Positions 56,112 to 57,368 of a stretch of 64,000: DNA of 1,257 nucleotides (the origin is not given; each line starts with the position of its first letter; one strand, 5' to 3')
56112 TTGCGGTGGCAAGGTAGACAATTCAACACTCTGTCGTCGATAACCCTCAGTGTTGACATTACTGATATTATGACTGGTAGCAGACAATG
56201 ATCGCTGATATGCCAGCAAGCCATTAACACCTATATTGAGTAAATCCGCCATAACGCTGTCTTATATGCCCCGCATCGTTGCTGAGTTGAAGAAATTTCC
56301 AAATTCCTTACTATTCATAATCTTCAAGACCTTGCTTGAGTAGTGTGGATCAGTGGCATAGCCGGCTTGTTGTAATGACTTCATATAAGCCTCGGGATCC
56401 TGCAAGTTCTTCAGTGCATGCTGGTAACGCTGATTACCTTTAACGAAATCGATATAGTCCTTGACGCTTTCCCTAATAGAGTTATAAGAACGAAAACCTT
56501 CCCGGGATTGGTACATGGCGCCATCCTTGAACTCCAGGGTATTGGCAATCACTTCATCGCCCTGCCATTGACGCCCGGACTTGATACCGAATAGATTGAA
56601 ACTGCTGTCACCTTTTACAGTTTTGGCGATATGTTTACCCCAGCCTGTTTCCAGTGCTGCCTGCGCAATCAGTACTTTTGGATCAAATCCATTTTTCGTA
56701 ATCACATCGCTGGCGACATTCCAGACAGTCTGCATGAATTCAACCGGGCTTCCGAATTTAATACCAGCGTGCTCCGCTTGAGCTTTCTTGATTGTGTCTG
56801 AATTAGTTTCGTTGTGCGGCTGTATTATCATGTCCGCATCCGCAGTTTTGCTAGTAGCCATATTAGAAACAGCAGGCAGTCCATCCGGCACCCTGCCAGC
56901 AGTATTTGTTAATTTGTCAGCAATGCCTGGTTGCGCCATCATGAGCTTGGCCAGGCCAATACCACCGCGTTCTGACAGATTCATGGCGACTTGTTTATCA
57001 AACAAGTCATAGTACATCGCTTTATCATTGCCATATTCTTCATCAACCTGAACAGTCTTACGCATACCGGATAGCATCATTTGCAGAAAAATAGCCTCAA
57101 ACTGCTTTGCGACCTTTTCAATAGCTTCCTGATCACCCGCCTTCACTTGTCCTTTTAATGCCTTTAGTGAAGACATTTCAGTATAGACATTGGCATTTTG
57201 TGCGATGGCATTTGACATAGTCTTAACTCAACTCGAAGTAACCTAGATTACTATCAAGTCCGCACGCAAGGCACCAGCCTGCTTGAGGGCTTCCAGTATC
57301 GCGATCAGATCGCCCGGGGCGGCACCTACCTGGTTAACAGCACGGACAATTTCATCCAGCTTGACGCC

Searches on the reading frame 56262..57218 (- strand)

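Call 7: search_protein_families(library=ncbifam, proteins=[window:56262-57218:-], max_evalue=0.001)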
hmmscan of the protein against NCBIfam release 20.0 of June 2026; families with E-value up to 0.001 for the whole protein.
window:56262-57218:- (318 aa): 16 families
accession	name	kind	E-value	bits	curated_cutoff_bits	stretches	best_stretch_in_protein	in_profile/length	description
TIGR02541.1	flagell_FlgJ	equivalog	4.4e-73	246.7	193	1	14-304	4-293/294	flagellar assembly peptidoglycan hydrolase FlgJ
NF009355.0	PRK12710.1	equivalog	1.3e-52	178.8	358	2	159-306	131-278/291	flagellar rod assembly protein/muramidase FlgJ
NF009354.0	PRK12709.1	equivalog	3.4e-47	161.5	456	1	16-302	19-320/323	flagellar rod assembly protein/muramidase FlgJ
NF009357.0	PRK12712.1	equivalog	4.1e-45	154.7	606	2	174-302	213-340/344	flagellar rod assembly protein/muramidase FlgJ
NF009358.0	PRK12713.1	equivalog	1.3e-40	139.9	595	2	159-302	182-324/339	flagellar rod assembly protein/muramidase FlgJ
NF038016.1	sporang_Gsm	equivalog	9.7e-28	97.5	240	1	143-303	149-309/316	sporangiospore maturation cell wall hydrolase GsmA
NF006360.0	PRK08581.1-2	equivalog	3.8e-16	58.6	605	1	160-309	412-562/709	amidase domain-containing protein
NF006359.0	PRK08581.1-1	equivalog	2e-14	53.3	798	1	161-309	323-471/619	amidase domain-containing protein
NF004974.0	PRK06347.1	equivalog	6e-12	45.4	701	1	108-303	98-296/592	1,4-beta-N-acetylmuramoylhydrolase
NF009350.0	PRK12708.1-2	equivalog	1.7e-10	41.3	189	1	5-96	4-97/132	peptidoglycan hydrolase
NF006361.0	PRK08581.1-3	equivalog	2e-09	36.4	839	1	161-309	351-500/652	amidase domain-containing protein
NF009352.0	PRK12708.1-4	equivalog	3.5e-08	33.9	178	1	26-99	21-99/140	peptidoglycan hydrolase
NF009351.0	PRK12708.1-3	equivalog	4.3e-08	33.4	183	1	20-96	15-92/129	peptidoglycan hydrolase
NF006362.0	PRK08581.1-4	equivalog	2.8e-07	29.9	620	1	160-310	239-387/541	amidase domain-containing protein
NF009431.0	PRK12790.1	equivalog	4.4e-07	29.8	110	1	8-91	16-100/115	flagellar assembly peptidoglycan hydrolase FlgJ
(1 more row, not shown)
